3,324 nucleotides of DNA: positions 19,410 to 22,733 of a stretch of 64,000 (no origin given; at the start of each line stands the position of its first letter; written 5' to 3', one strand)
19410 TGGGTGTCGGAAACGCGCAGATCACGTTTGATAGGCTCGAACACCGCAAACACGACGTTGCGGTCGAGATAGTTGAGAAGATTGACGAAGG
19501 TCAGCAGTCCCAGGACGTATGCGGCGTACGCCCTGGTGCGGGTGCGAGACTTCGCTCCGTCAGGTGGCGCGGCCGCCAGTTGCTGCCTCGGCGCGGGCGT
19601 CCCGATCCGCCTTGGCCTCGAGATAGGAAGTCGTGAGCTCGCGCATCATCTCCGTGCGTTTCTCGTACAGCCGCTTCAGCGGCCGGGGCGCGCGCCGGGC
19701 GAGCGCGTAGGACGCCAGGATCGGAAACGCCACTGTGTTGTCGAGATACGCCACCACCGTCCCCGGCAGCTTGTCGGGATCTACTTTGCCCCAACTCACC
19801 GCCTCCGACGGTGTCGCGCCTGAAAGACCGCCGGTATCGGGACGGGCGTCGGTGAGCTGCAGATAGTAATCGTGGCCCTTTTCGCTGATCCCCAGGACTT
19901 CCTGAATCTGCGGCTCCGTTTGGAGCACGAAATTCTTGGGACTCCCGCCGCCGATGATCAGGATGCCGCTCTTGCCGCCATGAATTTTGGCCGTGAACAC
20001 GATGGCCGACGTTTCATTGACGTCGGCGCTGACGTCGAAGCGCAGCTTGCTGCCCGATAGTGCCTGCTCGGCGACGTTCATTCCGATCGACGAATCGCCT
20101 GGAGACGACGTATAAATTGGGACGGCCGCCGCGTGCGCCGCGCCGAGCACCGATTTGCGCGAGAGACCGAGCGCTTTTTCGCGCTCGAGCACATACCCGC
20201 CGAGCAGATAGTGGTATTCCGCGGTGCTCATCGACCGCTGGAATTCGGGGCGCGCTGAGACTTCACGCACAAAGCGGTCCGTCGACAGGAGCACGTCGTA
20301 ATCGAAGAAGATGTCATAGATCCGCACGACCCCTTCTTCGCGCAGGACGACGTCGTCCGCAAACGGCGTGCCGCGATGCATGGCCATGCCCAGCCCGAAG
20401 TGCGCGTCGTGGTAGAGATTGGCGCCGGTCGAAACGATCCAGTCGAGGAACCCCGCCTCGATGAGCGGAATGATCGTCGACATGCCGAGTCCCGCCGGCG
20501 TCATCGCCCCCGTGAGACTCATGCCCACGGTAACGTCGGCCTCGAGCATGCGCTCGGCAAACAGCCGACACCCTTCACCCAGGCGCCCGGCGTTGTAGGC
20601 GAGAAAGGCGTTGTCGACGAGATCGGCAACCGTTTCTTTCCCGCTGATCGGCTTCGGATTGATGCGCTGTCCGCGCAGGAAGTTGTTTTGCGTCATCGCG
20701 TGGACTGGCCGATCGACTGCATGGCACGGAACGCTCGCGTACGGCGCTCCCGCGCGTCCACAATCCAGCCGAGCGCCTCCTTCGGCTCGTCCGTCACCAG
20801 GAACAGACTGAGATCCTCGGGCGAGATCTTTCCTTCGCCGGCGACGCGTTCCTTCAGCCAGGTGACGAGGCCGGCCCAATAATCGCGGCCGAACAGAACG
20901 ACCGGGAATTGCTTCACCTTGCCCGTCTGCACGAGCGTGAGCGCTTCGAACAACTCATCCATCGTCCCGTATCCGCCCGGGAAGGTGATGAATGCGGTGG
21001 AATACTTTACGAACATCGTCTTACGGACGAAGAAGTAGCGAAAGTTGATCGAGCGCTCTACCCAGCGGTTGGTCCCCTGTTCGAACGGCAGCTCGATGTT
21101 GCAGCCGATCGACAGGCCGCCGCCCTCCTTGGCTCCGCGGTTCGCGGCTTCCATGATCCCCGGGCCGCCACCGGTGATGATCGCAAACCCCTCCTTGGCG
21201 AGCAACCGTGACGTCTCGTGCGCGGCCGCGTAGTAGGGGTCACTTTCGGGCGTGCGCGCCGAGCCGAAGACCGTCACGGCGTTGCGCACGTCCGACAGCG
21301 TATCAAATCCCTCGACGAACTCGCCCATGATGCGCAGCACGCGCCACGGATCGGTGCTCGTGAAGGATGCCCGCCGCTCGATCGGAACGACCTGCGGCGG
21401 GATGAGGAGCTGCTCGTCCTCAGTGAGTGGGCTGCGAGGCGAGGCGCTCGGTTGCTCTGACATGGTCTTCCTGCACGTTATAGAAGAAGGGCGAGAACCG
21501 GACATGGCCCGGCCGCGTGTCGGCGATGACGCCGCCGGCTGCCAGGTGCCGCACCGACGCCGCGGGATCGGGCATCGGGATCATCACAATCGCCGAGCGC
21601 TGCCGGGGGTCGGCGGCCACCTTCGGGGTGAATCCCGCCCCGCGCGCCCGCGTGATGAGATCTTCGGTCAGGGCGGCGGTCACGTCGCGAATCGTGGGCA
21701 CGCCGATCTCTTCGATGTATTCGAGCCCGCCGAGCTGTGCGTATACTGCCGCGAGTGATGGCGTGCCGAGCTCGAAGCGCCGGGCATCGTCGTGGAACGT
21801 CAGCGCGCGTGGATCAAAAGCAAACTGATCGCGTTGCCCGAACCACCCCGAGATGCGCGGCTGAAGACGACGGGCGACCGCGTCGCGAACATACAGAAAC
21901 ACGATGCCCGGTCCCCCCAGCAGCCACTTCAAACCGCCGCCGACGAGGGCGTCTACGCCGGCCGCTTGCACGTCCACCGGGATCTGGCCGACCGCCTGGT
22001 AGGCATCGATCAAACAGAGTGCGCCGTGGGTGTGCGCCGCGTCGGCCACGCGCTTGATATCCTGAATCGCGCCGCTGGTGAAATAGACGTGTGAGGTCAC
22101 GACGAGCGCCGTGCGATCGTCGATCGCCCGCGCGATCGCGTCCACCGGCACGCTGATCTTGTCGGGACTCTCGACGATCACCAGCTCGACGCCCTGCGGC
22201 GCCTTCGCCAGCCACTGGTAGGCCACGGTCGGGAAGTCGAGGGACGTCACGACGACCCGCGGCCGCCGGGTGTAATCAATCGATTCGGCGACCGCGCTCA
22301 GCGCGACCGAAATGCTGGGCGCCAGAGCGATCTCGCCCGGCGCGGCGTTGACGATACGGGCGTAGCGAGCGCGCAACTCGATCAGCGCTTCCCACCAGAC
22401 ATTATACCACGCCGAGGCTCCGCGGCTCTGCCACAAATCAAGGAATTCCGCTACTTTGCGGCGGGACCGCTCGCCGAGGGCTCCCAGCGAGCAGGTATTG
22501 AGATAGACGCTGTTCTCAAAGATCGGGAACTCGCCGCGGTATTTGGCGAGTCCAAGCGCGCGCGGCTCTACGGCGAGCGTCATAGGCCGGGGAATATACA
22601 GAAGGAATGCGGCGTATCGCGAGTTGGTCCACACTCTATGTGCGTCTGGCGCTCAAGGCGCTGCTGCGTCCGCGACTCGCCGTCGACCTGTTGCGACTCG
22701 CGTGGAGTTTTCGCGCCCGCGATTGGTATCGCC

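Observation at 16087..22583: Six-gene translationally coupled operon; candidate undescribed polyamine-derived metabolite or modification pathway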

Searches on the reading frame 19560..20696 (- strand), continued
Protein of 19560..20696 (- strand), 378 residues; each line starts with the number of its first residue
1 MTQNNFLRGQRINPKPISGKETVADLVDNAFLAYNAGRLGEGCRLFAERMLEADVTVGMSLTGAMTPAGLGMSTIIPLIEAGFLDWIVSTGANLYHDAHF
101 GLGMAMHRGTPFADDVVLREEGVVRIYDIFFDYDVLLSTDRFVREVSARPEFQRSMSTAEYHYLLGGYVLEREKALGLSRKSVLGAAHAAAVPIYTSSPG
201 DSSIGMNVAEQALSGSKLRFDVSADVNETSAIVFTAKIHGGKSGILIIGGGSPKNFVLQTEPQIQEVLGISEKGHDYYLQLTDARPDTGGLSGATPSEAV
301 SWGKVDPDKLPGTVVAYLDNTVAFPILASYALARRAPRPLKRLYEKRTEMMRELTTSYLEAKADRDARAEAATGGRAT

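Call 59: find_encoding_contigs(protein=P0340, flank=6000, max_places=2)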
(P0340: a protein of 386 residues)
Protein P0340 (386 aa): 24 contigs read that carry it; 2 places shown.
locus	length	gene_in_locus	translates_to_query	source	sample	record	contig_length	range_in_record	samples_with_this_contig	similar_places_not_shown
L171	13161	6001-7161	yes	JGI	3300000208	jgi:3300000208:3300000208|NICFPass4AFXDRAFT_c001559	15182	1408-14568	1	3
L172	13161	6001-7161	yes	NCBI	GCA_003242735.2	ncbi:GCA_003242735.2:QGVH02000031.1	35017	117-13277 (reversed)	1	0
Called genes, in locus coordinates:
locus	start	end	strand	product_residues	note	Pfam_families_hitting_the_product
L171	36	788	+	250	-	PF01784:DUF34_NIF3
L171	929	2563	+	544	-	PF00512:HisKA (weak), PF02518:HATPase_c, PF00072:Response_reg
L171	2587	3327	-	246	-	PF12773:DZR (weak), PF13174:TPR_6 (faint)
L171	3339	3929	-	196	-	PF27148:Slr1353_N (weak)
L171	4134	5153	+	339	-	-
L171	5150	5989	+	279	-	PF18306:LDcluster4, PF03641:Lysine_decarbox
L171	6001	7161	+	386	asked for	PF01916:DS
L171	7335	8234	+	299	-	PF01370:Epimerase, PF13460:NAD_binding_10 (weak), PF16363:GDP_Man_Dehyd (faint), PF08338:DUF1731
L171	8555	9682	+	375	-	PF16881:LIAS_N, PF04055:Radical_SAM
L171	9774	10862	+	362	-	PF00676:E1_dh, PF02775:TPP_enzyme_C (weak), PF00456:Transketolase_N (weak)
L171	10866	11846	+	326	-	PF02779:Transket_pyr, PF02780:Transketolase_C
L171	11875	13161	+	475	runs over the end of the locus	PF00364:Biotin_lipoyl, PF02817:E3_binding, PF00198:2-oxoacid_dh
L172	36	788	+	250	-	PF01784:DUF34_NIF3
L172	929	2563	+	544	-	PF00512:HisKA (weak), PF02518:HATPase_c, PF00072:Response_reg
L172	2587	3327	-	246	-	PF12773:DZR (weak), PF13174:TPR_6 (faint)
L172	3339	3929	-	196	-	PF27148:Slr1353_N (weak)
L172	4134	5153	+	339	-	PF01073:3Beta_HSD, PF01370:Epimerase, PF04321:RmlD_sub_bind, PF05368:NmrA, PF13460:NAD_binding_10, PF16363:GDP_Man_Dehyd, PF07993:NAD_binding_4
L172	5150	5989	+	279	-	PF18306:LDcluster4, PF03641:Lysine_decarbox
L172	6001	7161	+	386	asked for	PF01916:DS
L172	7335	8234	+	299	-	PF01370:Epimerase, PF13460:NAD_binding_10 (weak), PF16363:GDP_Man_Dehyd (faint), PF08338:DUF1731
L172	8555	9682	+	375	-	PF16881:LIAS_N, PF04055:Radical_SAM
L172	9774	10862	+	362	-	PF00676:E1_dh, PF02775:TPP_enzyme_C (weak), PF00456:Transketolase_N (weak)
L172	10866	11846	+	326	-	PF02779:Transket_pyr, PF02780:Transketolase_C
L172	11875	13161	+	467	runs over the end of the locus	PF00364:Biotin_lipoyl, PF02817:E3_binding, PF00198:2-oxoacid_dh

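Call 60: find_encoding_contigs(protein=P0382, flank=6000, max_places=1)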
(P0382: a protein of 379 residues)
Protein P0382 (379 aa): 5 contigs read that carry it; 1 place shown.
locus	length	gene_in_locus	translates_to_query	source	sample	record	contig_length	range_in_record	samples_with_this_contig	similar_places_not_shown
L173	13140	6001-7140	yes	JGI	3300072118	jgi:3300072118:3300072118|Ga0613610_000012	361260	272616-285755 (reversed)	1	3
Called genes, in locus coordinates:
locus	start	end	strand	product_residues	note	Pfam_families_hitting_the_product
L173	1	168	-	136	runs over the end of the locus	PF00072:Response_reg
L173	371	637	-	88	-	PF01649:Ribosomal_S20p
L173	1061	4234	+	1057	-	PF02562:PhoH (weak), PF14890:Intein_splicing, PF05204:Hom_end (faint), PF14528:LAGLIDADG_3, PF02562:PhoH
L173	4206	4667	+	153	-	PF02130:YbeY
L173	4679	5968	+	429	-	PF01595:CNNM, PF00571:CBS, PF03471:CorC_HlyC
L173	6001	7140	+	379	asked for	PF01916:DS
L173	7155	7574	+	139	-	PF03692:CxxCxxCC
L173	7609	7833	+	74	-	PF21838:DUF6897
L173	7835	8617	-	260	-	PF00877:NLPC_P60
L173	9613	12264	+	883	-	PF10150:RNase_E_G, PF20833:RNase_E_G_Thio (weak)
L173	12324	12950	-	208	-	PF11645:PDDEXK_5 (weak)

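Call 69: search_protein_families(library=padloc, proteins=[window:19560-20696:-], max_evalue=0.001)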
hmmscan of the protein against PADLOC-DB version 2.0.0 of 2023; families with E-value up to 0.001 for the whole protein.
window:19560-20696:- (378 aa): 0 families

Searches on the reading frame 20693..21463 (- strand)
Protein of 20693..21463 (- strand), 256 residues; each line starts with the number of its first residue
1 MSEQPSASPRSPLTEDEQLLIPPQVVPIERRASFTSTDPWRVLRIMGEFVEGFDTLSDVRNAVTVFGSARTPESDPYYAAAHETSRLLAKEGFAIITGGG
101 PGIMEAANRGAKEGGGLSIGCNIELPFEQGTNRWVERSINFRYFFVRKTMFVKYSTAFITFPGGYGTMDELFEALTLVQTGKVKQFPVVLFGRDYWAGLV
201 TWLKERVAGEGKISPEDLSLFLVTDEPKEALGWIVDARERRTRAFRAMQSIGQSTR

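Call 3: search_protein_families(library=pfam, proteins=[window:20693-21463:-], max_evalue=0.01)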
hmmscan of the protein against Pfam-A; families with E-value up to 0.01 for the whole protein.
window:20693-21463:- (256 aa): 3 families
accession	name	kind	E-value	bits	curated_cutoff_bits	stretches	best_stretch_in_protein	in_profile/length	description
PF03641.19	Lysine_decarbox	-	5.6e-34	117.6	27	1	104-231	1-128/131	Possible lysine decarboxylase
PF18306.6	LDcluster4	-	2.2e-18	66.7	26.3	1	62-176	3-115/151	SLOG cluster4 family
PF02481.21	DNA_processg_A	-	0.0076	15.9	29.6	0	49-120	32-102/212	DNA recombination-mediator protein A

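Call 4: search_protein_families(library=ncbifam, proteins=[window:20693-21463:-], max_evalue=0.01)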
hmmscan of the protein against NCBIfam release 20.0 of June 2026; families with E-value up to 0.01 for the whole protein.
window:20693-21463:- (256 aa): 4 families
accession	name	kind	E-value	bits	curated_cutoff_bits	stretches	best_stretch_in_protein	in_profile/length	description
TIGR00730.1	TIGR00730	subfamily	1e-43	149.1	96.35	1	62-231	2-172/178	TIGR00730 family Rossman fold protein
TIGR00725.1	TIGR00725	hypoth_equivalog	6.4e-17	61.4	106.9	1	63-200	4-131/159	TIGR00725 family protein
NF058542.1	CtkRMPhLog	equivalog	3.3e-15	56.5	300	1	62-231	3-172/177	cytokinin riboside 5'-monophosphate phosphoribohydrolase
NF038390.1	Nsidase_PpnN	equivalog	6.6e-08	31.7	450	1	149-194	240-287/450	nucleotide 5'-monophosphate nucleosidase PpnN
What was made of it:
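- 20693..21463 (-): Type-II LOG-family (TIGR00730) nucleotide phosphoribohydrolase-like protein, 256 aa. Its start overlaps the PLP gene by 44 nt. TIGR00730 scores 149 bits against a cut-off of 96 (call 4).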

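Call 30: search_solved_structures(query=window:20693-21463:-, max_evalue=0.001)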
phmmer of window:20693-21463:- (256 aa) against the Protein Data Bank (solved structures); distinct sequences matched with E-value up to 0.001: 22.
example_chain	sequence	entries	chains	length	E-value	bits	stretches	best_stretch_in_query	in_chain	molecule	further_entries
5zi9_A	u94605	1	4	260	1.4e-78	266.9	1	32-234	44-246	Cytokinin riboside 5'-monophosphate phosphoribohydrolase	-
5wq3_A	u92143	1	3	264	6.9e-77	261.4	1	33-239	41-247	Cytokinin riboside 5'-monophosphate phosphoribohydrolase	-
1wek_A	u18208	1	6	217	3.3e-67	229.7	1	37-231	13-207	hypothetical protein TT1465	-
9us2_A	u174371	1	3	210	4e-52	180.3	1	51-234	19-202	Cytokinin riboside 5'-monophosphate phosphoribohydrolase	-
1weh_A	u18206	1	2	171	2.5e-15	59.7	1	63-226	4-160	Conserved hypothetical protein TT1887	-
2a33_A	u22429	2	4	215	9e-13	51.4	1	63-231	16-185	hypothetical protein | Uncharacterized protein At2g37210/T2N18.3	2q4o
5its_A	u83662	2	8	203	4.7e-12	49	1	61-228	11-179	Cytokinin riboside 5'-monophosphate phosphoribohydrolase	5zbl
7w2i_A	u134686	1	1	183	1.2e-11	47.7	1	70-231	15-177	Cytokinin riboside 5'-monophosphate phosphoribohydrolase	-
7w2i_B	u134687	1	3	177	1.3e-11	47.5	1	71-231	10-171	Cytokinin riboside 5'-monophosphate phosphoribohydrolase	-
3sbx_A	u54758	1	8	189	1.7e-10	43.9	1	72-231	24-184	Putative uncharacterized protein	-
3qua_A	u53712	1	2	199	1.8e-10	43.8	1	61-231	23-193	Putative uncharacterized protein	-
1t35_A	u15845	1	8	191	6.3e-10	42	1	63-229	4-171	HYPOTHETICAL PROTEIN YVDD, Putative Lysine Decarboxylase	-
5zbj_A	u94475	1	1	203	1.3e-09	41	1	62-204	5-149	Putative cytokinin riboside 5'-monophosphate phosphoribohydrolase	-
1ydh_A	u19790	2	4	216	4.3e-09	39.3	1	63-225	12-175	At5g11950 | Lysine decarboxylase-like protein At5g11950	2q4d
5zbk_A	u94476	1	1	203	9.3e-09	38.2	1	62-204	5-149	Putative cytokinin riboside 5'-monophosphate phosphoribohydrolase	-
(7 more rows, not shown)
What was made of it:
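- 20693..21463 (-): It scores 261-267 bits against the PDB entries 5ZI9 and 5WQ3 and 230 bits against T. thermophilus 1WEK (call 30); 'type II' is my classification of these entries.
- On LOG, TIGR00730 family (type II): It scores 267 bits against 5ZI9 (call 30).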

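Call 69: search_protein_families(library=padloc, proteins=[window:20693-21463:-], max_evalue=0.001)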
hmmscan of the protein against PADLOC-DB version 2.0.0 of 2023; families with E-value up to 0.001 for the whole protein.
window:20693-21463:- (256 aa): 1 family
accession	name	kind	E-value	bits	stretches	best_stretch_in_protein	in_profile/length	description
PDLC03927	PsyrA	-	2.5e-05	21.6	1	61-120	132-189/398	-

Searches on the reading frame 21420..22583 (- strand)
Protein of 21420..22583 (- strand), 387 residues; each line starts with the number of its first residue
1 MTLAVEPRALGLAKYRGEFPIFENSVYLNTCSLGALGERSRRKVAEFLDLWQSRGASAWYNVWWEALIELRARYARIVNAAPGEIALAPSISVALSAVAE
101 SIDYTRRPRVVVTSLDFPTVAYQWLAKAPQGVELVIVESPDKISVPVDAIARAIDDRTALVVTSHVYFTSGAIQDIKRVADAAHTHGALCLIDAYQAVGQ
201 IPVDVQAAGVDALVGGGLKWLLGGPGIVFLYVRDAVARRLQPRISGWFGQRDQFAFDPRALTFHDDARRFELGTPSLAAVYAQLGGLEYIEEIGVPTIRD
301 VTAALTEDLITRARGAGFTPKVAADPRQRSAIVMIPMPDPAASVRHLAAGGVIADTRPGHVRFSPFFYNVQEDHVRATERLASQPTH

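Call 3: search_protein_families(library=pfam, proteins=[window:21420-22583:-], max_evalue=0.01)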
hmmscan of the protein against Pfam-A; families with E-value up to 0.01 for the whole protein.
window:21420-22583:- (387 aa): 4 families
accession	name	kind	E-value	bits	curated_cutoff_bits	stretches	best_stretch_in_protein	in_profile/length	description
PF00266.25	Aminotran_5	-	6.7e-35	121.2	21.5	1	65-335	43-314/371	Aminotransferase class-V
PF01041.23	DegT_DnrJ_EryC1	-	3e-06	27.1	19.8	1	92-200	49-152/360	DegT/DnrJ/EryC1/StrS aminotransferase family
PF22580.2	KYNU_C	-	1.8e-05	25.1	27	1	303-381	10-90/90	Kynureninase C-terminal domain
PF01053.26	Cys_Met_Meta_PP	-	0.0082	15.2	27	0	147-223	127-202/381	Cys/Met metabolism PLP-dependent enzyme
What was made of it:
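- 21420..22583 (-): Kynureninase-like class-V (fold-type I) PLP enzyme, 387 aa. First gene of the operon, probably translated from a leaderless mRNA. Pfam Aminotran_5 scores 121 bits, with a KYNU_C match (call 3).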

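Call 4: search_protein_families(library=ncbifam, proteins=[window:21420-22583:-], max_evalue=0.01)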
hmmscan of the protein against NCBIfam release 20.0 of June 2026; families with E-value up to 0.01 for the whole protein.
window:21420-22583:- (387 aa): 32 families (the best 25 are shown)
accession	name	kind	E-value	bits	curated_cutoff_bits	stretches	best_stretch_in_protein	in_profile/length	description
TIGR01979.1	sufS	subfamily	1.5e-28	99.8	475.1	1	65-336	62-335/403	SufS family cysteine desulfurase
TIGR01977.1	am_tr_V_EF2568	hypoth_equivalog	1.5e-26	93.4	377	1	53-314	32-287/376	cysteine desulfurase family protein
TIGR01814.1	kynureninase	equivalog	1.9e-26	92.9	246.4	1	14-381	12-395/400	kynureninase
TIGR01976.1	am_tr_V_VC1184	hypoth_equivalog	8.9e-21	74.6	352.35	1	70-294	66-279/401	cysteine desulfurase-like protein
NF006791.0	PRK09295.1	equivalog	4.3e-20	72.2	661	1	109-306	115-310/406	cysteine desulfurase SufS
NF041166.1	f2_encap_cargo1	exception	2.3e-19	69.9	800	1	119-302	349-527/623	family 2A encapsulin nanocompartment cargo protein cysteine desulfurase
TIGR03402.1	FeS_nifS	equivalog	1.5e-18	66.7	530.75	1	66-246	43-222/379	cysteine desulfurase NifS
NF040779.1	Sec_lyase_SclA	exception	5e-18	65.2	525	1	74-313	52-287/378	selenocysteine lyase SclA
TIGR03403.1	nifS_epsilon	equivalog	1.5e-15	56.9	587.7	1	102-237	85-219/382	NifS family cysteine desulfurase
NF010611.0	PRK14012.1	equivalog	6e-14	51.8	548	1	26-246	7-234/406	IscS subfamily cysteine desulfurase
TIGR04343.1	egtE_PLP_lyase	equivalog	2.1e-13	49.8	400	1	72-246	61-229/370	ergothioneine biosynthesis PLP-dependent enzyme EgtE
TIGR02006.1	IscS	equivalog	4.6e-13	49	643.2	1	24-246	3-230/402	IscS subfamily cysteine desulfurase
NF010006.0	PRK13479.1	equivalog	8.8e-13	48.1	296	1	133-336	105-303/369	2-aminoethylphosphonate--pyruvate transaminase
NF008126.0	PRK10874.1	equivalog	1.4e-12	47.4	607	1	109-306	111-305/401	cysteine desulfurase CsdA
TIGR03301.1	PhnW-AepZ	equivalog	1.1e-11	44.8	360.8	1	134-333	100-293/355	2-aminoethylphosphonate aminotransferase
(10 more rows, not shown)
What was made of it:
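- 21420..22583 (-): It scores below the kynureninase cut-off (93 vs 246) and the SufS cut-off (100 vs 475) (call 4).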

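Call 25: search_solved_structures(query=window:21420-22583:-, max_evalue=0.001)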
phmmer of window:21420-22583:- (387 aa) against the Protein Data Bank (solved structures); distinct sequences matched with E-value up to 0.001: 88 (the best 60 are shown).
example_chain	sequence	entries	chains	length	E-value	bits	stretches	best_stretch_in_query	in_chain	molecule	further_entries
1qz9_A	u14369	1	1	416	1.1e-34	123.6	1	11-363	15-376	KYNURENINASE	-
1t3i_A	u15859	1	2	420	2.1e-19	73.3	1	65-309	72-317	Probable cysteine desulfurase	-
8d8s_A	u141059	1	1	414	8.4e-18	68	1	76-306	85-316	Cysteine desulfurase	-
6mrh_A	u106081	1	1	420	1.2e-17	67.4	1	66-303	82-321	Cysteine desulfurase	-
6mri_A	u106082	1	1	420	1.3e-17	67.3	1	67-303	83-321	Cysteine desulfurase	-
4w91_A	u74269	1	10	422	1.4e-17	67.3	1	65-299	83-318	Aminotransferase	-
6mre_A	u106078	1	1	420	1.5e-17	67.1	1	67-303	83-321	Cysteine desulfurase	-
7ruj_A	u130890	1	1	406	1.7e-17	67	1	67-303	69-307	Cysteine desulfurase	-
6mr6_A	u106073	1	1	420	1.9e-17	66.8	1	66-303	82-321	Cysteine desulfurase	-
6o11_A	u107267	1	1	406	1.9e-17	66.8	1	68-304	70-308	Cysteine desulfurase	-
6ndn_A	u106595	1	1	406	2e-17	66.8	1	68-303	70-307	Cysteine desulfurase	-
5db5_A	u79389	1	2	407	2e-17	66.7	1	68-303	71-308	Cysteine desulfurase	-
1jf9_A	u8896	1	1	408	2e-17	66.7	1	67-303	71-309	SELENOCYSTEINE LYASE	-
1i29_A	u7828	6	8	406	2e-17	66.7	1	68-303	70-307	CSDB | Selenocysteine lyase | Cysteine desulfurase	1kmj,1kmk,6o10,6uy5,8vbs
9d2d_A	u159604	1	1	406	2.1e-17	66.7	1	68-303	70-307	Cysteine desulfurase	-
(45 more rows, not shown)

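Call 69: search_protein_families(library=padloc, proteins=[window:21420-22583:-], max_evalue=0.001)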
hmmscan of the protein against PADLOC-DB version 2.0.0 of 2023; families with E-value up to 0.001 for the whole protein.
window:21420-22583:- (387 aa): 2 families
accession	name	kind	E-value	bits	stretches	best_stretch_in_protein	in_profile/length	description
PDLC02759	SspA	-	1.3e-21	75.3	1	67-246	43-224/374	SspA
PDLC02657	DndA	-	2e-21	74.7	1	65-246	43-226/372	DndA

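Call 70: search_solved_structures(query=window:21420-22583:-, max_evalue=1e-25, show_alignments=1)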
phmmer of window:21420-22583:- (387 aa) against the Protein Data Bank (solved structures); distinct sequences matched with E-value up to 1e-25: 1.
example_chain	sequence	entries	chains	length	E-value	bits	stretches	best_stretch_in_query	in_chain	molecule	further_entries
1qz9_A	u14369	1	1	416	1.1e-34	123.6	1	11-363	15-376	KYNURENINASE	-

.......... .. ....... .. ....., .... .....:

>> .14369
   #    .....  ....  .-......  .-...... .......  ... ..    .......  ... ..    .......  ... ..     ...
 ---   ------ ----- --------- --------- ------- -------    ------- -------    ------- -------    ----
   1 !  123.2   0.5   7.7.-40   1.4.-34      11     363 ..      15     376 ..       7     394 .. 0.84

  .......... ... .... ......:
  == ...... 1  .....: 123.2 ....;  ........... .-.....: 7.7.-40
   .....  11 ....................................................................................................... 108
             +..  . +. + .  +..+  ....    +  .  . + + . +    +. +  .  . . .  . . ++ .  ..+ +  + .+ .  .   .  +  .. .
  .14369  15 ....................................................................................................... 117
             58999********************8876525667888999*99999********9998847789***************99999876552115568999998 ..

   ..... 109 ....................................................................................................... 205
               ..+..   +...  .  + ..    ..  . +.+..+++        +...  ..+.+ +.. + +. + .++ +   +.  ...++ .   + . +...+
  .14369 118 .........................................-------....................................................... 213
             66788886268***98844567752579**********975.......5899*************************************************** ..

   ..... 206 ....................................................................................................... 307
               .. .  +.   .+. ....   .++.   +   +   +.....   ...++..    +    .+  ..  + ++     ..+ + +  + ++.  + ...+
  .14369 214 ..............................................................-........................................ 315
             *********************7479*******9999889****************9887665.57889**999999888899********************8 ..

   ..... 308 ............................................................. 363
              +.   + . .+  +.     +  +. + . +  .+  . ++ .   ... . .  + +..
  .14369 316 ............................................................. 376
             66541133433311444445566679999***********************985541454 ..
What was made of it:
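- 21420..22583 (-): The PLP-Lys, Asp, GWFG and C-terminal Arg are conserved in that alignment (calls 25, 70).
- On Kynureninase (TIGR01814): All are conserved in the alignment to 1QZ9: LKWL/YKYL, IDAY/WDLA, VRF/MRF (call 70).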
